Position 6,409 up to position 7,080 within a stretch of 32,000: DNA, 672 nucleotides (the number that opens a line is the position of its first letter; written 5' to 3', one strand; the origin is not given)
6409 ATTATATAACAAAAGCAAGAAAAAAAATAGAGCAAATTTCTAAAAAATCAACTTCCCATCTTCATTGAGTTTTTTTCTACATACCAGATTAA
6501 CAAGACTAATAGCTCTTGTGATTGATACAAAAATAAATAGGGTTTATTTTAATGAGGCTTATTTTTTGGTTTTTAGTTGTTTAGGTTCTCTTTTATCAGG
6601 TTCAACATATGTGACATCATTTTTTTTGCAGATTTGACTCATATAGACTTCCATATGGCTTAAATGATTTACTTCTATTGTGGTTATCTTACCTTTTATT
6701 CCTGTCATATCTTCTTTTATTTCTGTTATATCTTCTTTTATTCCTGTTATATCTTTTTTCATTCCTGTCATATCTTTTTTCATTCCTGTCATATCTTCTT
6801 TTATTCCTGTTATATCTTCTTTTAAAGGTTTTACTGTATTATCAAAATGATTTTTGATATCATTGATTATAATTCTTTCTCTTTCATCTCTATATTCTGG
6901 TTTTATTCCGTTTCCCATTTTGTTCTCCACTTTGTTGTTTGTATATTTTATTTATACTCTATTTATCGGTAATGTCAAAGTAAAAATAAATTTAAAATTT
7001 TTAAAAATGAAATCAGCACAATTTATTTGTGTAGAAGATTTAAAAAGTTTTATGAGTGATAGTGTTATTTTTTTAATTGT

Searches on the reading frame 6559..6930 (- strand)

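Call 17: search_protein_families(library=pfam, max_evalue=0.001, proteins=[window:6559-6930:-])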
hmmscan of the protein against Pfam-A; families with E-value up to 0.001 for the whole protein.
window:6559-6930:- (123 aa): 4 families
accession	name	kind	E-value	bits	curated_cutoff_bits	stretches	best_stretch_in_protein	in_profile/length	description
PF16902.11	FokI_D3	-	2.2e-06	27.8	29.2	0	17-50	26-57/69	FokI, D3 domain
PF07889.17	DUF1664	-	2.1e-05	25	34.6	1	22-88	57-123/124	Protein of unknown function (DUF1664)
PF05478.16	Prominin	-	8e-05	21.4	34.3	1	18-103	219-299/799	Prominin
PF13851.11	GAS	-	0.00031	20.6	32.3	1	22-86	10-74/200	Growth-arrest specific micro-tubule binding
